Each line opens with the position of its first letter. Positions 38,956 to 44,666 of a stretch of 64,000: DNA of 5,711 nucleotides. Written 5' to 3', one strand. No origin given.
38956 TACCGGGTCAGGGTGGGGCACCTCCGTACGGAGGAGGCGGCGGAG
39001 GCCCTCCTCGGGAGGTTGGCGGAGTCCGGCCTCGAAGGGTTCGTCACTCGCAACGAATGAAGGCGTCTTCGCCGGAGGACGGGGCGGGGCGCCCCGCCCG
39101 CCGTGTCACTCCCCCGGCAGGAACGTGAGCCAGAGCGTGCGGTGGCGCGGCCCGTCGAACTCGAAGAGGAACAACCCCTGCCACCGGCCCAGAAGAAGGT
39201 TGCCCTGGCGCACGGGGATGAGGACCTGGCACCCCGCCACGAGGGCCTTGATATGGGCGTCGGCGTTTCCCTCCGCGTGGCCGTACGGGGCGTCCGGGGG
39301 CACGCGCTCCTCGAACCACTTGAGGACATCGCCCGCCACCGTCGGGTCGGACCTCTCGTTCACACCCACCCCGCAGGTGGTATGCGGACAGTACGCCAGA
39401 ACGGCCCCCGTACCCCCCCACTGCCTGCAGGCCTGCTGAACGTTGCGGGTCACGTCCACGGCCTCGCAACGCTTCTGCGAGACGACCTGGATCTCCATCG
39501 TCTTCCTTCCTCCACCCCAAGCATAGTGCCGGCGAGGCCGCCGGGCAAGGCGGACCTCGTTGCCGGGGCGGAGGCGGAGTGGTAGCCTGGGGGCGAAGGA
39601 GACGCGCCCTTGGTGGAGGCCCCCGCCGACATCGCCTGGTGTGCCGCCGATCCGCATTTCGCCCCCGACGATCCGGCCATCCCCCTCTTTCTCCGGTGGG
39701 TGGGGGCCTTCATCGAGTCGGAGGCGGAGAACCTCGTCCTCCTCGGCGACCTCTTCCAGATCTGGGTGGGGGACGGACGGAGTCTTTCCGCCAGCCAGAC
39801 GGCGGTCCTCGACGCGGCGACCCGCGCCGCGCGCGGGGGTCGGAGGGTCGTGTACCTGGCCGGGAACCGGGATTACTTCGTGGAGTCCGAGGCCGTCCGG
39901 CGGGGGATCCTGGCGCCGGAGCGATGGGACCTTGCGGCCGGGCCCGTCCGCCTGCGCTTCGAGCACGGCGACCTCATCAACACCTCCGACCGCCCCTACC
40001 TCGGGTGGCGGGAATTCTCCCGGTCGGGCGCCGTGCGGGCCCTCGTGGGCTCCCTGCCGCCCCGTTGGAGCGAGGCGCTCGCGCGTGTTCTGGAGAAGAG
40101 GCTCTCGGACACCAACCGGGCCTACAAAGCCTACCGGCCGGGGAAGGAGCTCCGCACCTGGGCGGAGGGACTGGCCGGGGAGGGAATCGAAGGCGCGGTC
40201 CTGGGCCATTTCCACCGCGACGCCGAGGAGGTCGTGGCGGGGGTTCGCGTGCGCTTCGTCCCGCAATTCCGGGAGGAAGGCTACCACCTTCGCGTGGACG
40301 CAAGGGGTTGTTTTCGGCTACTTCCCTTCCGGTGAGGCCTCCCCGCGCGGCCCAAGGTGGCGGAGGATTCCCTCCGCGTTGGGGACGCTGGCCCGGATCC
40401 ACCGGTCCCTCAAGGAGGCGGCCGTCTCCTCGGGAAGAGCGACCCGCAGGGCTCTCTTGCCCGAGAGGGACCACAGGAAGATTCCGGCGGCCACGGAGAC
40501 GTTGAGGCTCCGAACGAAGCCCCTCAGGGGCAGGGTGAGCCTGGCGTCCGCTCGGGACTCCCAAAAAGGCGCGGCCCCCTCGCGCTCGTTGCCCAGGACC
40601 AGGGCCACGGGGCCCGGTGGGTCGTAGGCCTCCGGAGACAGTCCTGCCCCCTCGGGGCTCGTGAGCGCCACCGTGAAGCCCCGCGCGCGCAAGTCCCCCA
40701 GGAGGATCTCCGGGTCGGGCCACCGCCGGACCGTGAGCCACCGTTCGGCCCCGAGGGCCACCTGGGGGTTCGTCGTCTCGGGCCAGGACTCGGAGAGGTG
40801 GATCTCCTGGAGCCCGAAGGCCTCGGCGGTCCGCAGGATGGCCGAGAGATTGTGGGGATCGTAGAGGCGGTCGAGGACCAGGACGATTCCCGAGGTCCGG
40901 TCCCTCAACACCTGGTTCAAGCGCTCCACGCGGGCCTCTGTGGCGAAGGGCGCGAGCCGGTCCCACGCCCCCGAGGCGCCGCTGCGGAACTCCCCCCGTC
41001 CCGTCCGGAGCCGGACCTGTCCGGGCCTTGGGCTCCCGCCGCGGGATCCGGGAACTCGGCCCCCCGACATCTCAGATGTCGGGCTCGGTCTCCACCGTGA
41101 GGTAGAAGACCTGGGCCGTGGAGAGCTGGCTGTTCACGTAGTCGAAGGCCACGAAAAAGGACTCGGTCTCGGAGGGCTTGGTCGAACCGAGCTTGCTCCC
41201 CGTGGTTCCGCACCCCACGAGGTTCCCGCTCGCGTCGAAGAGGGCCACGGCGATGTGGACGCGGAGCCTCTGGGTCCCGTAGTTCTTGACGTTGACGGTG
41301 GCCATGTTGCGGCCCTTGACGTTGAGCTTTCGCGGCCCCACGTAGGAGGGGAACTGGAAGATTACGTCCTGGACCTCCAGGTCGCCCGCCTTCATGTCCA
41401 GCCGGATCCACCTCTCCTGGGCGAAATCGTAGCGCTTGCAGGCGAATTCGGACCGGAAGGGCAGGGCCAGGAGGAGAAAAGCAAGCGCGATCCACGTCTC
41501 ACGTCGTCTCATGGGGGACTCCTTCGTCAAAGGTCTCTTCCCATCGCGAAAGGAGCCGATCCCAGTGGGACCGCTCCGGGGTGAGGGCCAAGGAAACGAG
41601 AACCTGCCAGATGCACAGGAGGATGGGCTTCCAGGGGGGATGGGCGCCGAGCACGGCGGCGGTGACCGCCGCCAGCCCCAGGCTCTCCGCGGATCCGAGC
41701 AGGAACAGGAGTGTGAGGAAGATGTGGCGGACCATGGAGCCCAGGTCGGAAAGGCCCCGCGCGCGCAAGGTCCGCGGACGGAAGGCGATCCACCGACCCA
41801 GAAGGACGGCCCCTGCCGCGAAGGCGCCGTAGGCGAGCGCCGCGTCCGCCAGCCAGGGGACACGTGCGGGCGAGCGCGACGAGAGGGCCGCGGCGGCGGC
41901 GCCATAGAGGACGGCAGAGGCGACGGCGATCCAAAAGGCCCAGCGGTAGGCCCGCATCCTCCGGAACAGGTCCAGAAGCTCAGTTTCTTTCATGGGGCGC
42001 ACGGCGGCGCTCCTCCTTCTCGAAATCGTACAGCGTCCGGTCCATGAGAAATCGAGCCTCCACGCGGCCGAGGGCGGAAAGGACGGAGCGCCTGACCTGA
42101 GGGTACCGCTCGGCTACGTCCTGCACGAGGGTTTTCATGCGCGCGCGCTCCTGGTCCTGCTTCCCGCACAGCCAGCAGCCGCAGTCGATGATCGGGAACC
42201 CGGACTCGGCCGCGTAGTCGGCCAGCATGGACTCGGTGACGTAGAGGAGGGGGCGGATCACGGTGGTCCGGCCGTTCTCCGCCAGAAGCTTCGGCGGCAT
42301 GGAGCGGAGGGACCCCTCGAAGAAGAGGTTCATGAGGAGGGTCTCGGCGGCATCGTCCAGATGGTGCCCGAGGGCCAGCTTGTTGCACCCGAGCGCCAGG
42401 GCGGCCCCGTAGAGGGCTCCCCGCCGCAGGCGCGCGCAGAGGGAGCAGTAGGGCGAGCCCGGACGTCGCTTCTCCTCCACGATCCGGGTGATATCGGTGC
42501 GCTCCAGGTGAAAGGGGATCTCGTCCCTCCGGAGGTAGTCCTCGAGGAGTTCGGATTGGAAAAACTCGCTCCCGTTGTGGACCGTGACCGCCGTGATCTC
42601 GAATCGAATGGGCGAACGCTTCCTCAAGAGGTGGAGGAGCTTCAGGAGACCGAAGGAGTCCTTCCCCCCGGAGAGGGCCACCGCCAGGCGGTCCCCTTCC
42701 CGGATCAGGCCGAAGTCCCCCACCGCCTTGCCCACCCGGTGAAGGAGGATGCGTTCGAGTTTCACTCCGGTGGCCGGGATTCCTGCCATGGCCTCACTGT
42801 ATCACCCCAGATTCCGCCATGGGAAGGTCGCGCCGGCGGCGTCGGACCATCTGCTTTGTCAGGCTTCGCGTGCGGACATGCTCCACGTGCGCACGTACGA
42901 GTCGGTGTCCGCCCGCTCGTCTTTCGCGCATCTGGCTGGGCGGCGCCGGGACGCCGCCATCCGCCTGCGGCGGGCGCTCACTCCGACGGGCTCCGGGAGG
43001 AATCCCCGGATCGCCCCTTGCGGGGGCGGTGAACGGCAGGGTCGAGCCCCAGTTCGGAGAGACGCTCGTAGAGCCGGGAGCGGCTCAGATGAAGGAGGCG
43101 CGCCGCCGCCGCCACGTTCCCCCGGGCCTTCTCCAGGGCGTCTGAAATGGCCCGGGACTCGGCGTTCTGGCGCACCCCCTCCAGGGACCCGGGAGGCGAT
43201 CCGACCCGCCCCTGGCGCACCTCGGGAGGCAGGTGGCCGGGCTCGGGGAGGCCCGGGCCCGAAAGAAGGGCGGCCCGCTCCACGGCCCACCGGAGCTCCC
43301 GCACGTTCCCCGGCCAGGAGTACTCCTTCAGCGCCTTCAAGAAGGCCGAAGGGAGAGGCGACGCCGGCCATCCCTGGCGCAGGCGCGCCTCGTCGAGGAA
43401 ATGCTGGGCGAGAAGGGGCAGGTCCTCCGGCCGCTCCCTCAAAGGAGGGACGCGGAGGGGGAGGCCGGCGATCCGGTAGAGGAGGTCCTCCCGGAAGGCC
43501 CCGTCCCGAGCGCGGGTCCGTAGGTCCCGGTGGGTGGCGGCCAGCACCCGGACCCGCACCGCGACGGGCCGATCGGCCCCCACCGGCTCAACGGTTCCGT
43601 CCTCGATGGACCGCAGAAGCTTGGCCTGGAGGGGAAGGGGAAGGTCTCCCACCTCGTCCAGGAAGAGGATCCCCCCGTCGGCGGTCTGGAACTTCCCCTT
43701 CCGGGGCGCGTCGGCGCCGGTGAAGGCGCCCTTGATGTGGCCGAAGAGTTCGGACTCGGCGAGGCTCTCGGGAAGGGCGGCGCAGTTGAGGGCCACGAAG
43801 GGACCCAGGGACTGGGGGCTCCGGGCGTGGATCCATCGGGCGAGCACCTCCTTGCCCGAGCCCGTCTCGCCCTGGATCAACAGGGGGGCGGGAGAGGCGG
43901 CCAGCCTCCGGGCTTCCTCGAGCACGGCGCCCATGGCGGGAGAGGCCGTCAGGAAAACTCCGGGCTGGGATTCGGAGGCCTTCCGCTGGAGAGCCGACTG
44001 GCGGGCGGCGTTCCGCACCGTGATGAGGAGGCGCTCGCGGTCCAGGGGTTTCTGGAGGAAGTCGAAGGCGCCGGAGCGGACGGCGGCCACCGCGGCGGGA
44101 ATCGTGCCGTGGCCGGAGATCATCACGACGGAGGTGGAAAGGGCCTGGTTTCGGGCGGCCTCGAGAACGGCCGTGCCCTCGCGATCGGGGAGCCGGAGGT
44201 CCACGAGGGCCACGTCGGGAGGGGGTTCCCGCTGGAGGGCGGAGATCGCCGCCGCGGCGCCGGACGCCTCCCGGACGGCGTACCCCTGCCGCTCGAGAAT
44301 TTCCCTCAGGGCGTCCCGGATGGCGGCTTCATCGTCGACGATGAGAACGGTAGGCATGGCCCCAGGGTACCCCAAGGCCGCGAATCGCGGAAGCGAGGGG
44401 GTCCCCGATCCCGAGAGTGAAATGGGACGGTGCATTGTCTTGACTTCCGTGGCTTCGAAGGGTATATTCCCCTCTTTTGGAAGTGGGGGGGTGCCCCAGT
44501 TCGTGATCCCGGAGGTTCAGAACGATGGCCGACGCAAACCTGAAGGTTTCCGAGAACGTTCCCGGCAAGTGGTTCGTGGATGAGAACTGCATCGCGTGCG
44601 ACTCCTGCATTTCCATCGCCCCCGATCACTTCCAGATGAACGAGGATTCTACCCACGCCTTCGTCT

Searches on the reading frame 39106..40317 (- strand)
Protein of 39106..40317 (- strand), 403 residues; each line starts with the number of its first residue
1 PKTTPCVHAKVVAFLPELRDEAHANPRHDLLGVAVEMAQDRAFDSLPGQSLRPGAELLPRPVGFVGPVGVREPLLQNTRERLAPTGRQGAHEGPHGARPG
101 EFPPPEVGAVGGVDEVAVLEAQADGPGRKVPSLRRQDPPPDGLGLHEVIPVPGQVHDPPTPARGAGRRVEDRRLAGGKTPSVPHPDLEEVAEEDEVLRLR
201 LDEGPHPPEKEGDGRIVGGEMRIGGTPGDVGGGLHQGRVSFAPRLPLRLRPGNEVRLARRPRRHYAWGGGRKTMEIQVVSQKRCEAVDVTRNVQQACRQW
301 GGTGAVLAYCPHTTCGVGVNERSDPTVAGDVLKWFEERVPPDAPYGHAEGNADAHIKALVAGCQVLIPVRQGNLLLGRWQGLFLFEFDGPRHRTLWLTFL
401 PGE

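Call 13: search_protein_families(library=pfam, proteins=[window:39106-40317:-], max_evalue=0.001)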
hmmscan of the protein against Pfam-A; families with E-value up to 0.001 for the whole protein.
window:39106-40317:- (403 aa): 1 family
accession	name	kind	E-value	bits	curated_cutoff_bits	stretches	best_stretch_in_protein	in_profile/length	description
PF01894.22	UPF0047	-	1.3e-32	112.9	27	1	288-398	1-116/117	Uncharacterised protein family UPF0047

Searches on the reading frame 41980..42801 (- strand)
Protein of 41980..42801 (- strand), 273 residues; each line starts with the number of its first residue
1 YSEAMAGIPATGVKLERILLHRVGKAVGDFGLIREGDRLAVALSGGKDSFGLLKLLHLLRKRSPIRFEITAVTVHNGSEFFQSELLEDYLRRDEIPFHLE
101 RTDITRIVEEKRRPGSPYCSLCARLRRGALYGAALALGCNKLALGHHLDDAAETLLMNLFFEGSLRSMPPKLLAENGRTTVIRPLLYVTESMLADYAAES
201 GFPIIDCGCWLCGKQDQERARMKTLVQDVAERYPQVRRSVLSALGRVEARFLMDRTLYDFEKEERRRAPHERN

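Call 13: search_protein_families(library=pfam, proteins=[window:41980-42801:-], max_evalue=0.001)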
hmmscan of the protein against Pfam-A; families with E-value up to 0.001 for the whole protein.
window:41980-42801:- (273 aa): 1 family
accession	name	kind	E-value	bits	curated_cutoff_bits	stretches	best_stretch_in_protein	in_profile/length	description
PF01171.26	ATP_bind_3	-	1.1e-17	64.7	27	1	39-202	2-161/182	PP-loop family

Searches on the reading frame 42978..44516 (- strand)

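Call 13: search_protein_families(library=pfam, proteins=[window:42978-44516:-], max_evalue=0.001)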
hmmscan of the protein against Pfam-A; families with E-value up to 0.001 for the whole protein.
window:42978-44516:- (512 aa): 7 families
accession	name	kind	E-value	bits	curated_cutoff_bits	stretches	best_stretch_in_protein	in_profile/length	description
PF00158.32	Sigma54_activat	-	4.4e-63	212.4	20.2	1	190-354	3-167/168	Sigma-54 interaction domain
PF00072.30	Response_reg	-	1.6e-26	93.1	30.2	1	57-167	1-110/111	Response regulator receiver domain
PF25601.1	AAA_lid_14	-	1.7e-20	73.1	27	1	360-438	1-79/87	AAA+ ATPase lid domain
PF14532.12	Sigma54_activ_2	-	9.3e-17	62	25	1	190-359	2-138/138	Sigma-54 interaction domain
PF02954.25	HTH_8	-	2.5e-09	37.1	22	1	452-488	5-41/42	Bacterial regulatory protein, Fis family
PF07728.20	AAA_5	-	6.5e-05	23.4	22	1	211-330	1-123/139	AAA domain (dynein-related subfamily)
PF01078.27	Mg_chelatase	-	0.00038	20.4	20.3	0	267-310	93-136/207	Magnesium chelatase, subunit ChlI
